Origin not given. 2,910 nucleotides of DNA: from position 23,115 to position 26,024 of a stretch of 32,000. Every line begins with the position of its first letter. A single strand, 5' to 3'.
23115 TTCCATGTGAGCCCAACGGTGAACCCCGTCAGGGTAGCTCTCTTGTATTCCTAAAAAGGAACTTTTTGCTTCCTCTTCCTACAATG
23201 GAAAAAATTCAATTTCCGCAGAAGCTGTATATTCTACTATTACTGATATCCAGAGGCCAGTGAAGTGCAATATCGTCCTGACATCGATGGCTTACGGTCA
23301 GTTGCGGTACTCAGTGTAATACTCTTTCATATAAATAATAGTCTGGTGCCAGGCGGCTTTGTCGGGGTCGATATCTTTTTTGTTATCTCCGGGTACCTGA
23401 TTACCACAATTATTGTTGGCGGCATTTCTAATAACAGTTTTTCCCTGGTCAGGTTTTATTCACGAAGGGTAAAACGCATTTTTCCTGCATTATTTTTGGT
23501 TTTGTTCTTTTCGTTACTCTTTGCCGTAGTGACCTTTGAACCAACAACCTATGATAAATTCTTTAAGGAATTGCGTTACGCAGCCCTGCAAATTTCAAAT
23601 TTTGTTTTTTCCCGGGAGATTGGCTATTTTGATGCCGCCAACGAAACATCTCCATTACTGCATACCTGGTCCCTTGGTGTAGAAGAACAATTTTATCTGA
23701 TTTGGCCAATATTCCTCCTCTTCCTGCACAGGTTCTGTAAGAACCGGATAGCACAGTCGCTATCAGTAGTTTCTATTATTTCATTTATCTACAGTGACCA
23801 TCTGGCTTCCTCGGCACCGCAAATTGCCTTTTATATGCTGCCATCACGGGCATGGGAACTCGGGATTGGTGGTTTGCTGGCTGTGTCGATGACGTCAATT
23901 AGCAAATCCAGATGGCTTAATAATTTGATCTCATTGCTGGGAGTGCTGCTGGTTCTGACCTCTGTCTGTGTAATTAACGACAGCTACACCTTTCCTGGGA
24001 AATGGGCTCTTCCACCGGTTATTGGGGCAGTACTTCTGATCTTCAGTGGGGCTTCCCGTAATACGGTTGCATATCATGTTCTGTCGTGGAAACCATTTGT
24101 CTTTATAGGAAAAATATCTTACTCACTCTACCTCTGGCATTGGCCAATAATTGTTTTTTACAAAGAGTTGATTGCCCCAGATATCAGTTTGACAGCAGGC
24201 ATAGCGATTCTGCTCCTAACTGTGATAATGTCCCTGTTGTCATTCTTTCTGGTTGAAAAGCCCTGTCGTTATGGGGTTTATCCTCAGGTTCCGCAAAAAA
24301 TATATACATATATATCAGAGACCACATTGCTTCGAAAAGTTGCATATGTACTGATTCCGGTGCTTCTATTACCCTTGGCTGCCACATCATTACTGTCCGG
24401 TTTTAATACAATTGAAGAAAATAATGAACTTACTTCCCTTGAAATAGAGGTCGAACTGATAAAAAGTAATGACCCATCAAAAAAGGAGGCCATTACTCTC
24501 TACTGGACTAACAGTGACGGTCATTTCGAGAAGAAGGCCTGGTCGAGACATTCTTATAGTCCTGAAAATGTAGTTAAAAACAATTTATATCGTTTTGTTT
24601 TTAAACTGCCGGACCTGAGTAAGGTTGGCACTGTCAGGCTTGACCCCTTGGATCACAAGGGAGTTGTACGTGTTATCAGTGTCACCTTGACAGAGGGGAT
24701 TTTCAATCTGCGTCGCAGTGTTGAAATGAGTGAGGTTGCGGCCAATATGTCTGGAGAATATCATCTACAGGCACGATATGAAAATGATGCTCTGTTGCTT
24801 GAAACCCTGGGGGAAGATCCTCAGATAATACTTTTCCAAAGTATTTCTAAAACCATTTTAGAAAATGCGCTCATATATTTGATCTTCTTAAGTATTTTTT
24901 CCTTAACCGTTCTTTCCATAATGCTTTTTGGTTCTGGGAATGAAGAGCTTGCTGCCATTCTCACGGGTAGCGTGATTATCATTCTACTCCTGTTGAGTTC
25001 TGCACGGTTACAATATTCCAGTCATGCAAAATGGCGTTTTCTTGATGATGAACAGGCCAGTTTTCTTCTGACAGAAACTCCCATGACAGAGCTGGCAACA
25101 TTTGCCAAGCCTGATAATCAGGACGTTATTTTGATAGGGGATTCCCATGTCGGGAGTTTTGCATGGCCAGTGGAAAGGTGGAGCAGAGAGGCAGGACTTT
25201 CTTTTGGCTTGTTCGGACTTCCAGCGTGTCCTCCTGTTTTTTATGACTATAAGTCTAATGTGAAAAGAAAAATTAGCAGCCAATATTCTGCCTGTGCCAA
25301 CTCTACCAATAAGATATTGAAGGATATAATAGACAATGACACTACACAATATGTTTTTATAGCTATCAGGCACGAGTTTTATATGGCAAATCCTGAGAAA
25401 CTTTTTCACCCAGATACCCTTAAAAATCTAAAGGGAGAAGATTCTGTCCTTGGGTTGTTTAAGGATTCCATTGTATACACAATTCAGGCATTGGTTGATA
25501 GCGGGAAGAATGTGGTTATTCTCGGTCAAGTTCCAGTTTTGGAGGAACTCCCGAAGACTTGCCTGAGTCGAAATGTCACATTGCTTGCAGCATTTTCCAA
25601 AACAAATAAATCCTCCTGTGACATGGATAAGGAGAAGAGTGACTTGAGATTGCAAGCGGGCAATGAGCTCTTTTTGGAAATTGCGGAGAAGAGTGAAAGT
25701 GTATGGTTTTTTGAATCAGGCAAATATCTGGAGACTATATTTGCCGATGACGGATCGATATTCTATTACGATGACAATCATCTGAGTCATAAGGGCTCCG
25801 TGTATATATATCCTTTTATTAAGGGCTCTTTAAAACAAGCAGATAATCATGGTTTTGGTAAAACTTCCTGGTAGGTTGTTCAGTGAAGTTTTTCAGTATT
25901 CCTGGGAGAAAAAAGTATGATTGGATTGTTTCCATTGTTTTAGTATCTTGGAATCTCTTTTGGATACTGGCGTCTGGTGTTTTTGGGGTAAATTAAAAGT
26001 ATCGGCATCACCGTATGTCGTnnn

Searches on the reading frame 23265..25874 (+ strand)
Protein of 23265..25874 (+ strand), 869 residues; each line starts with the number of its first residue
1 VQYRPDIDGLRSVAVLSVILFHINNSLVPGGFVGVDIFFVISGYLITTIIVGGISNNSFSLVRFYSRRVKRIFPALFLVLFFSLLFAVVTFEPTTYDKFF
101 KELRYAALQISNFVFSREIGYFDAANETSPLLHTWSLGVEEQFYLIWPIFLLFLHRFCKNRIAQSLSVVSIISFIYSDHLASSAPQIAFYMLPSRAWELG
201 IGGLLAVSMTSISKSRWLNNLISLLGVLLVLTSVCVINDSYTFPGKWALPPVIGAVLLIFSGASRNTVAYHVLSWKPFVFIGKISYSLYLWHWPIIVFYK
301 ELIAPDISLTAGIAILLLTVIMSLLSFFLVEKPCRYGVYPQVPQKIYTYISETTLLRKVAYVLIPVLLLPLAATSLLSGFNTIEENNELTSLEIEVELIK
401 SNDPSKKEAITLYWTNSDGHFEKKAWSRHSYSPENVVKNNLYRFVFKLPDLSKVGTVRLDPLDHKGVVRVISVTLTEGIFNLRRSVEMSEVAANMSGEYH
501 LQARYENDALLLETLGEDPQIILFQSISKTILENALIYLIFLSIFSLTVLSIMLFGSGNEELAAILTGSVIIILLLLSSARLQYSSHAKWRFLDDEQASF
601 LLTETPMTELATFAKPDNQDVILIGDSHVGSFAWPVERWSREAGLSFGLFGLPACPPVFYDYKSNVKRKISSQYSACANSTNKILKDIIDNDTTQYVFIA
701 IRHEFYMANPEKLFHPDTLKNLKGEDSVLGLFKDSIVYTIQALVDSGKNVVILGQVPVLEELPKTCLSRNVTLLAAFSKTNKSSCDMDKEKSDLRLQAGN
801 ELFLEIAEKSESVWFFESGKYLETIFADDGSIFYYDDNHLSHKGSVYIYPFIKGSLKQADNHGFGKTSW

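Call 4: search_protein_families(library=pfam, proteins=[window:23265-25874:+], max_evalue=1)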
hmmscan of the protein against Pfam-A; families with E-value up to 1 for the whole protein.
window:23265-25874:+ (869 aa): 2 families
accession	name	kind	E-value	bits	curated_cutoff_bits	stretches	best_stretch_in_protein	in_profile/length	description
PF01757.29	Acyl_transf_3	-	1.7e-32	113.2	31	1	6-325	3-323/326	Acyltransferase domain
PF19040.6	SGNH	-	3.7e-32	112.4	27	1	612-851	15-245/248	SGNH domain (fused to AT3 domains)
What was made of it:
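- Closest known: AT3-SGNH fusion acyltransferases. Same: A true AT3-SGNH protein sits immediately upstream (23265-25874, call 4).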

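Call 54: search_protein_families(library=ncbifam, proteins=[window:23265-25874:+], max_evalue=0.01)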
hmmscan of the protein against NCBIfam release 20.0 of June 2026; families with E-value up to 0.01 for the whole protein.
window:23265-25874:+ (869 aa): 1 family
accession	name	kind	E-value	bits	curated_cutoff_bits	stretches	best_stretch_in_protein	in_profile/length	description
NF058601.1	ActlTfSucTMsmeg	equivalog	1.2e-52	179.4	1275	1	3-376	31-424/723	acetyltransferase SucT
